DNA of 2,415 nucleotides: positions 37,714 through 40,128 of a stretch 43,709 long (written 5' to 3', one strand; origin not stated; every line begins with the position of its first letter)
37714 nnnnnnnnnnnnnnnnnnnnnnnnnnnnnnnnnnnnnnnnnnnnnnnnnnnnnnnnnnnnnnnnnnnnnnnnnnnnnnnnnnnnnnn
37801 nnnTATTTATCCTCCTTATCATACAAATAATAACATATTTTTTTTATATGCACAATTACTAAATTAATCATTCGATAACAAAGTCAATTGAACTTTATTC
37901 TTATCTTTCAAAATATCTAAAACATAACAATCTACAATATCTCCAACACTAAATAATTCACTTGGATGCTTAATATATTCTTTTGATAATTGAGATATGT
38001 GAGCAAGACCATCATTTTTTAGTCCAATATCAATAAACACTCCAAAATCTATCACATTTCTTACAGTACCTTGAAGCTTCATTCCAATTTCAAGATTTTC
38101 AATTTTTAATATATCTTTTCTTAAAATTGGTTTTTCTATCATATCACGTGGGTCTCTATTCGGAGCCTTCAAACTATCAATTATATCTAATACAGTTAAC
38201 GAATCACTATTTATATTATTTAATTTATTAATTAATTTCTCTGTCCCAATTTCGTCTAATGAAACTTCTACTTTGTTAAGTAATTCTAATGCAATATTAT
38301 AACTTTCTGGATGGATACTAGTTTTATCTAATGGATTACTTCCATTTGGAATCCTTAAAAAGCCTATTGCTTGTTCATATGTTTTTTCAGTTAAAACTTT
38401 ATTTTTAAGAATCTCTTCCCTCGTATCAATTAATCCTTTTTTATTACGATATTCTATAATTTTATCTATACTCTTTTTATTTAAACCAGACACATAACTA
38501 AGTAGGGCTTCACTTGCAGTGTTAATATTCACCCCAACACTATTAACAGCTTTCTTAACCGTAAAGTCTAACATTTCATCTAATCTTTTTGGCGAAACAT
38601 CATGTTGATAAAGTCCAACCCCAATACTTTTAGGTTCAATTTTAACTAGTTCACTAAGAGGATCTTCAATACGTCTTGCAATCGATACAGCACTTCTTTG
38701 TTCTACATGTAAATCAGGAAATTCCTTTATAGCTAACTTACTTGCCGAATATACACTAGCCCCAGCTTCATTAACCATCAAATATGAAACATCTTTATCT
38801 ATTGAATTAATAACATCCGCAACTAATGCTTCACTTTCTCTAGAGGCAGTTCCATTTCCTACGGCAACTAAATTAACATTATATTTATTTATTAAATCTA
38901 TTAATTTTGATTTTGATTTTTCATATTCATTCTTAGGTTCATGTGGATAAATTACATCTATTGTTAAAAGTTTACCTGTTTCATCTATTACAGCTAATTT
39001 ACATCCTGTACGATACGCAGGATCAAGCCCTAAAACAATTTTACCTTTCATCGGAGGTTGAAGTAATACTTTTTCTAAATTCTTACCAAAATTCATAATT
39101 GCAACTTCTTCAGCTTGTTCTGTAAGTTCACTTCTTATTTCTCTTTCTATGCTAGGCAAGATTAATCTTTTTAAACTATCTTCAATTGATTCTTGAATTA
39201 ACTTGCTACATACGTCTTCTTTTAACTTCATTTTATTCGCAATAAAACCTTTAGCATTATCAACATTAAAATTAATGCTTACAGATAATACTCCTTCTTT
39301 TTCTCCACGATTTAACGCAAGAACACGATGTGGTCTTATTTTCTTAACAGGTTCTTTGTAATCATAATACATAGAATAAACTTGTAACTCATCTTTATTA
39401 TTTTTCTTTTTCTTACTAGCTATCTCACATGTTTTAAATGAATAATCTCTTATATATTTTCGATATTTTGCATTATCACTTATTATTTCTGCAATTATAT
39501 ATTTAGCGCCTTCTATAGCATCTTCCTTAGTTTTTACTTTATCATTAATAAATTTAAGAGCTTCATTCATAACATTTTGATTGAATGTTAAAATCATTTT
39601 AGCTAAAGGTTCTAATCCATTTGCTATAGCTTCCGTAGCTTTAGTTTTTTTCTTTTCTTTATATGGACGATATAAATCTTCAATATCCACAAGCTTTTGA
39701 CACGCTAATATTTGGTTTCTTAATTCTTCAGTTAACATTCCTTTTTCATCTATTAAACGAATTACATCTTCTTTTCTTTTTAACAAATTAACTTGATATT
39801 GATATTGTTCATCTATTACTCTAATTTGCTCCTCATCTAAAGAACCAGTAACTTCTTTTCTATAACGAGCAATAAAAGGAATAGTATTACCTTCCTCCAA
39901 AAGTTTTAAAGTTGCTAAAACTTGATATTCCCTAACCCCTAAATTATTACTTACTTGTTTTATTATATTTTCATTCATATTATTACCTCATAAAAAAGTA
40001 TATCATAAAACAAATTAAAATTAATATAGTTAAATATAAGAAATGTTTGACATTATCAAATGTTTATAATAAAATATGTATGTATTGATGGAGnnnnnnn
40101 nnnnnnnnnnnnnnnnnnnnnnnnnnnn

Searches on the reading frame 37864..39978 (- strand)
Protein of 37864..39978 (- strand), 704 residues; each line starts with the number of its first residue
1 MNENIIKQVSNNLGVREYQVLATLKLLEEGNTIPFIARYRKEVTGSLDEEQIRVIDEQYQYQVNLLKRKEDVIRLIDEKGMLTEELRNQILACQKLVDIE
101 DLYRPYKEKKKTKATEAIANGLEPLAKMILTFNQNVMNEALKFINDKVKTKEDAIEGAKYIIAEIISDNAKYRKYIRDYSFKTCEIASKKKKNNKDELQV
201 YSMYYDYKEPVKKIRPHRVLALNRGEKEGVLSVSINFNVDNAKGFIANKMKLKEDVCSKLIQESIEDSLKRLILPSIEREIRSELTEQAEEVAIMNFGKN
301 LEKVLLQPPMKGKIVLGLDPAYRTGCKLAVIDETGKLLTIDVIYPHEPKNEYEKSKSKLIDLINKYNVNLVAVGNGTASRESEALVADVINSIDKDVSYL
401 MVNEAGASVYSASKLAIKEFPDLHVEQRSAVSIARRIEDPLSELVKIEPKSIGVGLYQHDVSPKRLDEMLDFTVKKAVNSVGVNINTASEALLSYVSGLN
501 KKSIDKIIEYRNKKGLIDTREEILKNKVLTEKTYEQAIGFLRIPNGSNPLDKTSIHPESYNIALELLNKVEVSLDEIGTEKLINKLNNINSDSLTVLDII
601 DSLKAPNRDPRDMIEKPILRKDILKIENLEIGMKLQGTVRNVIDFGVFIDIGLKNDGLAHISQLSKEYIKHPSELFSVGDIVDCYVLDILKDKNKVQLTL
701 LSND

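Call 43: search_protein_families(library=pfam, proteins=[window:37864-39978:-], max_evalue=0.00001)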
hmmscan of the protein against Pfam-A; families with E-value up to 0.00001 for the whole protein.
window:37864-39978:- (704 aa): 9 families
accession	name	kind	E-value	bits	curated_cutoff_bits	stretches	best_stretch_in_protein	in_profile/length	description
PF16921.10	Tex_YqgF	-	5.3e-56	188.9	27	1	313-437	1-125/126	Tex protein YqgF-like domain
PF22706.1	Tex_central_region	-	1.5e-29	103.7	27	1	134-295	4-176/178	Tex central region-like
PF09371.15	Tex_N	-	5.4e-29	100.2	32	1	4-77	2-75/75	Tex-like protein N-terminal domain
PF12836.13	HHH_3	-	9.5e-21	74.1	27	1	478-542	1-65/65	Helix-hairpin-helix motif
PF17674.7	HHH_9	-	2.1e-15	57.8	23.1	1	548-611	1-70/70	HHH domain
PF00575.29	S1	-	5.4e-13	49.6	22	1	630-699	3-72/74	S1 RNA binding domain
PF14639.11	YqgF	-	2.4e-08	34.4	35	1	344-445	40-147/150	Holliday-junction resolvase-like of SPT6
PF23459.1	S1_RRP5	-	4.6e-08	33.9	27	1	630-700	2-72/72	RRP5 S1 domain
PF14635.12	HHH_7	-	1.8e-07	31.9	27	1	454-544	8-104/104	Helix-hairpin-helix motif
